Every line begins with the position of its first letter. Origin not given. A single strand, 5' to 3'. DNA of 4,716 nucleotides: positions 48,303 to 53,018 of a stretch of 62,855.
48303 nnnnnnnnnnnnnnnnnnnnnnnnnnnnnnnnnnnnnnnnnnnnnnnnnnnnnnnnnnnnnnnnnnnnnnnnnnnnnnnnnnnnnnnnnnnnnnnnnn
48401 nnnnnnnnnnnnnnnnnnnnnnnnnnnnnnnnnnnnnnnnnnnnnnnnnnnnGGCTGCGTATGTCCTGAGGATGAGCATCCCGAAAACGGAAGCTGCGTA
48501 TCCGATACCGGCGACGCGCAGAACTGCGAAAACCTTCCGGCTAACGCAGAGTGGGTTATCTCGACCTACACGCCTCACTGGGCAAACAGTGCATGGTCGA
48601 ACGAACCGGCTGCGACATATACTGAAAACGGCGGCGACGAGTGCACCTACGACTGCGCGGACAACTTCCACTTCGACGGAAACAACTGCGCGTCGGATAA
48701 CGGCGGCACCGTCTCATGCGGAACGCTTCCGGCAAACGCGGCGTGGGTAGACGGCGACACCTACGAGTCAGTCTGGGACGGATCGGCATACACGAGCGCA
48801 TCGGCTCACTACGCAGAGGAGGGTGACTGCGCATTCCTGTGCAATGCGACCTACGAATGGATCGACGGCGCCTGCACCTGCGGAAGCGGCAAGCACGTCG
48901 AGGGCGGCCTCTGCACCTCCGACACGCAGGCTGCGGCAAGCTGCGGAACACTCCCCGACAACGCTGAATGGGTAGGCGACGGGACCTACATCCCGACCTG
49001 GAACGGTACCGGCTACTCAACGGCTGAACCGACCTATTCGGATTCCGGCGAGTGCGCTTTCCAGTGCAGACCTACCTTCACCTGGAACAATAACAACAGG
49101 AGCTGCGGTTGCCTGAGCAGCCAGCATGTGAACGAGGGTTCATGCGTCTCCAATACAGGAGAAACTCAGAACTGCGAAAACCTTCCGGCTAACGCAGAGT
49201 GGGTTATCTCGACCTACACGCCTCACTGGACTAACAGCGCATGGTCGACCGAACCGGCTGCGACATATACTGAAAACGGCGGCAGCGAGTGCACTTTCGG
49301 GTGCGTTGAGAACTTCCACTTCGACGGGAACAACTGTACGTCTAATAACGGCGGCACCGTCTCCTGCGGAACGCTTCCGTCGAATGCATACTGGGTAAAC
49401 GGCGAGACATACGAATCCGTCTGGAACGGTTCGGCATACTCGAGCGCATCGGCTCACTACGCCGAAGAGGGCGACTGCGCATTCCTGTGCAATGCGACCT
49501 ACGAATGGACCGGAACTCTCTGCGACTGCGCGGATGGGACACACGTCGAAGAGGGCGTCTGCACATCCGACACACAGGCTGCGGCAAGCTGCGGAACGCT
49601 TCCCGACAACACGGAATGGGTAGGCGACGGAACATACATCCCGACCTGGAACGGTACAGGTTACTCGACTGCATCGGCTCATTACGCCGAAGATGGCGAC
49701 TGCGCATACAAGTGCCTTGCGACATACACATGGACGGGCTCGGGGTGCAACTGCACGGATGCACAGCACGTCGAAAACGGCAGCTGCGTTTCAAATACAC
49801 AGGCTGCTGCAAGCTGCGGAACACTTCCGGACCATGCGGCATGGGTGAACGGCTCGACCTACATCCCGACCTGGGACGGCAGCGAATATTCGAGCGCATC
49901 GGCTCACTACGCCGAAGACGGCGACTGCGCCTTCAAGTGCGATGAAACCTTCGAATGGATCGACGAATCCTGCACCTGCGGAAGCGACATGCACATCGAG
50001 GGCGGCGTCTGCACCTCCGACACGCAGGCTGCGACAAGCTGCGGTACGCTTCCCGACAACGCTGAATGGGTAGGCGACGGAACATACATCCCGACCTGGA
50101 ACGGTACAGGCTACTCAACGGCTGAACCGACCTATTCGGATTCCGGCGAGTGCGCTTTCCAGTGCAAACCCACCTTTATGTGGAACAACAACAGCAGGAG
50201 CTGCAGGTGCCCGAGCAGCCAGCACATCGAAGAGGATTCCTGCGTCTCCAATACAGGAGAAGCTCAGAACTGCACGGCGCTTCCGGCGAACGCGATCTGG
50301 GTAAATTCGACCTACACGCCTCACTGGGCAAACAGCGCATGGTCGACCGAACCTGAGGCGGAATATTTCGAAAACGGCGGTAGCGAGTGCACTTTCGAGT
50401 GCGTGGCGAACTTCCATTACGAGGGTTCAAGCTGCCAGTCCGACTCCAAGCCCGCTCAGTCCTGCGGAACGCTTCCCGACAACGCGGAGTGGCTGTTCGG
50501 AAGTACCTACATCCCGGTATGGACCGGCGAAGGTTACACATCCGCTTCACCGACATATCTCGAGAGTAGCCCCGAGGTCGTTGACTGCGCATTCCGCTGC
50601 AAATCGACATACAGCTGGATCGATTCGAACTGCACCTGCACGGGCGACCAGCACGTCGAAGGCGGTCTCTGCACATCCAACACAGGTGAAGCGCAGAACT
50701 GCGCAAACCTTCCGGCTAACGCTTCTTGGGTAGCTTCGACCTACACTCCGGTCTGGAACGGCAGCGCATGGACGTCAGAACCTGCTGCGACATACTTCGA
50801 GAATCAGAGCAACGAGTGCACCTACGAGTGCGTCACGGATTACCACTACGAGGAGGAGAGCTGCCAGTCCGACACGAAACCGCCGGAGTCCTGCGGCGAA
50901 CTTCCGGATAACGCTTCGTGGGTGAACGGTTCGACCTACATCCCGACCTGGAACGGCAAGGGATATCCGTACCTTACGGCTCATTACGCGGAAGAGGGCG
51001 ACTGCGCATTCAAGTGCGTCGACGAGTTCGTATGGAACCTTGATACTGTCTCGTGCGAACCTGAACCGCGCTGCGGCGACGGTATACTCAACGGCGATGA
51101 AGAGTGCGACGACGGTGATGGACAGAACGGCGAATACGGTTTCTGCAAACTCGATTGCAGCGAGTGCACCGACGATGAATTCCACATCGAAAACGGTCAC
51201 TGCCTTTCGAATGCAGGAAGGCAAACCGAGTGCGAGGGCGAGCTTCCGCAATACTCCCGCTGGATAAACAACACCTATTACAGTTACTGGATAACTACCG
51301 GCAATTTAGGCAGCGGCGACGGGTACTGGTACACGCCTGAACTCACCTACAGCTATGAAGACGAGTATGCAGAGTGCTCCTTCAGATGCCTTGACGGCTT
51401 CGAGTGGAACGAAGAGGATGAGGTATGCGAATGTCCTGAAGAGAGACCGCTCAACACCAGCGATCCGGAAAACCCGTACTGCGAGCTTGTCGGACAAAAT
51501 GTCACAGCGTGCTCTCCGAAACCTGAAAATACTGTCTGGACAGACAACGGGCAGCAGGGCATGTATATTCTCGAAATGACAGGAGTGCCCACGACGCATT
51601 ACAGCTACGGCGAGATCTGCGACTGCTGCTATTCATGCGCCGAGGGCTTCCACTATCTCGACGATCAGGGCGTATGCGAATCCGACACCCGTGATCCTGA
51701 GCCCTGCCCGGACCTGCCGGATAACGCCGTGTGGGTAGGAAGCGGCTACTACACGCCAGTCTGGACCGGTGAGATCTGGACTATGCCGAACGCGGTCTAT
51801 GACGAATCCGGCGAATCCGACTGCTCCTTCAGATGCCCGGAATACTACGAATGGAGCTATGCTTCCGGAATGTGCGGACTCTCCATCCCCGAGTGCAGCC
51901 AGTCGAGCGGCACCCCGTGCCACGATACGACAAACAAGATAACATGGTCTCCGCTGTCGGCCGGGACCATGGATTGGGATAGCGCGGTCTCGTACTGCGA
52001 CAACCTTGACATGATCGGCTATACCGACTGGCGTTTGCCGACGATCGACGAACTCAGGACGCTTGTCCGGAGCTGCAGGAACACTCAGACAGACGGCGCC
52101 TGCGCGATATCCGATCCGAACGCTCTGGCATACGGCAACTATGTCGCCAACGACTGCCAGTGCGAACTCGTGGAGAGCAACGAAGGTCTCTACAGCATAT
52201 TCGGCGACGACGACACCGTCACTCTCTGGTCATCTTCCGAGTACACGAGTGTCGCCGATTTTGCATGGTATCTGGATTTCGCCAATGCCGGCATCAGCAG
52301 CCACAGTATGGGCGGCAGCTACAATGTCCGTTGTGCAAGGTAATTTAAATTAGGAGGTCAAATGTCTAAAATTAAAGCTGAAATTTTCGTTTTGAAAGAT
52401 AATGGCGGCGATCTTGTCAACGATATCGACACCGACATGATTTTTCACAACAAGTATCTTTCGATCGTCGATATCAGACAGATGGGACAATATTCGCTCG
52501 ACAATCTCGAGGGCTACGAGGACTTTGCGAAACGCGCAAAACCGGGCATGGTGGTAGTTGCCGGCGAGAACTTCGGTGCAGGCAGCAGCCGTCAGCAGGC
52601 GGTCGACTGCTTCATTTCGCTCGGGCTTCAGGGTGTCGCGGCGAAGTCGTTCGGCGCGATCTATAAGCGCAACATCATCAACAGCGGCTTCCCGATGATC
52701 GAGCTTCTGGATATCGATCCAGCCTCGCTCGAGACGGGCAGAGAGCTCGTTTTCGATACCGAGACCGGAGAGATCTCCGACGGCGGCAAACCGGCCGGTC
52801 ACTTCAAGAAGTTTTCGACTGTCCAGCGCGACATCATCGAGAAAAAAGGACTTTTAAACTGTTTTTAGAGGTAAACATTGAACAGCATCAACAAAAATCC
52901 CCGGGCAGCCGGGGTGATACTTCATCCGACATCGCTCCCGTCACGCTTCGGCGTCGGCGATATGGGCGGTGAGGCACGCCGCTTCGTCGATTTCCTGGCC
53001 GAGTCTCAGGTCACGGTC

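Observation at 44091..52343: Giant 2750-aa modular Cys-rich surface lipoprotein of unrecognised repeat family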

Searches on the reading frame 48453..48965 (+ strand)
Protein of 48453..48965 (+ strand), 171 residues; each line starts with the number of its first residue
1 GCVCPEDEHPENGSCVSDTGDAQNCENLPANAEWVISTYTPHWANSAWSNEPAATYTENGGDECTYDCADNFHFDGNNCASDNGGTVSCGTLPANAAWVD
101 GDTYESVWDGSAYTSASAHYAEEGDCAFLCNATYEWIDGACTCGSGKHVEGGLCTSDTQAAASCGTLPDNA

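Call 31: predict_structure(alignment_id=A2)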
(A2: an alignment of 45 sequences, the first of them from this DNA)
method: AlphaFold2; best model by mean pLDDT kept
length: 171 residues; sequences in the alignment: 45
mean_pLDDT: 90.0   pTM: 0.66
mean pLDDT of the five models: 90.0, 88.0, 87.2, 85.5, 83.9
residues with pLDDT >= 90: 121; 70-90: 36; 50-70: 14; < 50: 0
segments of 3 or more residues with pLDDT < 50: none
pLDDT, mean of each block of 10 residues (from residue 1): 91 95 97 97 95 93 96 96 96 92 96 95 94 87 81 69 62 55
secondary structure, 60 per line:
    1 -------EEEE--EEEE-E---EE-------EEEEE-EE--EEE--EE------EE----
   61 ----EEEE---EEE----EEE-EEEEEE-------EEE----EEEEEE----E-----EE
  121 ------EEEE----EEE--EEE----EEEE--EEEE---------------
elements in order: E8-11 E14-17 E32-36 E42-44 E65-68 E72-74 E79-81 E83-88 E96-98 E103-108 E127-130 E135-137 E140-142 E147-150 E153-156

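Call 36: fold_search(model_id=the predicted structure, library=pdb)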
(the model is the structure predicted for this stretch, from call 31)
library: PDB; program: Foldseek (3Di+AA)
matches with E <= 10: 92; with E <= 0.001: 0
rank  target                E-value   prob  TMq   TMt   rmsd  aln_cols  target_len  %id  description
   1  1ncf_B                4.3e-02  0.11  0.12  0.13  18.4       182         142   14  A NEW PARADIGM FOR TUMOR NECROSIS FACTOR SIGNALLING (released 1995-12-07)
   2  7kp7_E                7.5e-02  0.12  0.15  0.16  17.8       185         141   16  asymmetric mTNF-alpha hTNFR1 complex (released 2021-01-13)
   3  8zui_D                1.5e-01  0.07  0.12  0.14  18.3       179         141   16  Binary cluster of TNF-TNFR1 ectodomain complex (released 2025-06-11)
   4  7kp7_F                1.6e-01  0.07  0.11  0.13  18.4       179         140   14  asymmetric mTNF-alpha hTNFR1 complex (released 2021-01-13)
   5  8yx9_K                2.5e-01  0.14  0.19  0.21  15.1       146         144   13  CD40 in complex with Dacetuzumab Fab (released 2024-05-08)
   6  5o35_C                2.6e-01  0.14  0.22  0.13  13.3       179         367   13  Structure of complement proteins complex (released 2017-06-28)
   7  2wii_C                4.6e-01  0.11  0.22  0.17  13.2       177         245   12  Complement C3b in complex with factor H domains 1-4 (released 2009-06-09)
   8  6pe8_T                4.6e-01  0.07  0.15  0.16  17.3       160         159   12  Crystal structure of CD40/ABBV-323 FAB complex (released 2019-08-14)
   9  6pe8_U                5.7e-01  0.07  0.17  0.18  20.4       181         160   12  Crystal structure of CD40/ABBV-323 FAB complex (released 2019-08-14)
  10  7p3i_A                6.8e-01  0.12  0.19  0.20  13.6       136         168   12  Crystal structure of human CD40/TNFRSF5 in complex with the anti-CD40 DARPin protein (released 2022-04-06)
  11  1ext_B                7.6e-01  0.04  0.15  0.15  17.8       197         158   15  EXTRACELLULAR DOMAIN OF THE 55KDA TUMOR NECROSIS FACTOR RECEPTOR. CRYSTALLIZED AT PH3.7 IN P 21 21 21. (released 1997-01-11)
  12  9oz8_B                7.6e-01  0.04  0.15  0.06  18.9       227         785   16  Cryo-EM structure of chicken NEL dimer bound with one human NICOL. (released 2026-02-25)
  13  7p3i_C                9.0e-01  0.08  0.17  0.18  12.6       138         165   13  Crystal structure of human CD40/TNFRSF5 in complex with the anti-CD40 DARPin protein (released 2022-04-06)
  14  1ext_A                9.0e-01  0.03  0.12  0.13  17.3       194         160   15  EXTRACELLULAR DOMAIN OF THE 55KDA TUMOR NECROSIS FACTOR RECEPTOR. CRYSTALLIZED AT PH3.7 IN P 21 21 21. (released 1997-01-11)
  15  8d8o_A                1.2e+00  0.03  0.10  0.06  11.9       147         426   13  Cryo-EM structure of substrate unbound PAPP-A (released 2022-09-28)
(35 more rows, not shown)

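Call 74: fold_search(model_id=the predicted structure, library=viral)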
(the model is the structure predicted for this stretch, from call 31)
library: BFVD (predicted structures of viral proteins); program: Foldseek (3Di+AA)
matches with E <= 10: 70; with E <= 0.001: 0
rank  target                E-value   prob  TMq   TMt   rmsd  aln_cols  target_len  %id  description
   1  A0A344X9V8            8.7e-02  0.08  0.14  0.06  24.9       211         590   14  Fiber [Egyptian fruit bat adenovirus]
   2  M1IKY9                1.1e-01  0.85  0.24  0.12  22.6       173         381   15  (no name in the UniProt tables at hand)
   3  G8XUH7                1.2e-01  0.12  0.12  0.10  26.6       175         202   12  Membrane protein A21 [Aotine betaherpesvirus 1]
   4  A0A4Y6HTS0            1.7e-01  0.08  0.15  0.06  29.8       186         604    8  (no name in the UniProt tables at hand)
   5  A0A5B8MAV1            2.2e-01  0.07  0.14  0.04  23.2       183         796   16  Fiber [Ovine adenovirus 8]
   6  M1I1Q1                2.6e-01  0.60  0.22  0.08  22.9       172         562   12  (no name in the UniProt tables at hand)
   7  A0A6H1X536            2.6e-01  0.06  0.13  0.12  16.5       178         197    8  Fiber protein (Fragment) [Bovine adenovirus B serotype 3]
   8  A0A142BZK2            4.7e-01  0.05  0.14  0.07  41.6       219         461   16  (no name in the UniProt tables at hand)
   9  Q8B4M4                5.0e-01  0.04  0.13  0.06  16.7       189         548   10  Fiber protein subtype B [Bovine adenovirus 2]
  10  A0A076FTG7            6.3e-01  0.08  0.18  0.10  14.0       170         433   13  Fiber 2 [Lizard adenovirus 2]
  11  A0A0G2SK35            6.7e-01  0.07  0.18  0.18  14.2       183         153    9  Fiber protein (Fragment) [Human adenovirus C serotype 2]
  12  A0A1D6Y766            8.8e-01  0.15  0.16  0.07  15.2        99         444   15  (no name in the UniProt tables at hand)
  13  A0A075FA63            8.8e-01  0.03  0.14  0.05  19.9       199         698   10  Fiber [Duck adenovirus 2]
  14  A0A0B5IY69            1.0e+00  0.09  0.16  0.17  30.1       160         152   14  Uncharacterized protein [Pandoravirus inopinatum]
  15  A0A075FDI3            1.2e+00  0.06  0.17  0.12  15.5       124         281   17  353 kDa protein fiber [Human adenovirus 55]
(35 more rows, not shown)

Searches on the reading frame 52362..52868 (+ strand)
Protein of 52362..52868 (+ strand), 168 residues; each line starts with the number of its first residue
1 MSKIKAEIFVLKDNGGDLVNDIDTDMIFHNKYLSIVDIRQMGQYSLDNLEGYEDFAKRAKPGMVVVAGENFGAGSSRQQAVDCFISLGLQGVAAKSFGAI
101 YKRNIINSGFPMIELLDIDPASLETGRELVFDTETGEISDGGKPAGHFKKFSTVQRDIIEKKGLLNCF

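Call 8: search_protein_families(library=pfam, proteins=[window:52362-52868:+], max_evalue=0.001)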
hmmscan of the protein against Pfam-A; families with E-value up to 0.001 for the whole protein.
window:52362-52868:+ (168 aa): 1 family
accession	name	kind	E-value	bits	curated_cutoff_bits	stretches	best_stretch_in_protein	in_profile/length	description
PF00694.25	Aconitase_C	-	5.3e-13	49.9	22.8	1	57-110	70-123/131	Aconitase C-terminal domain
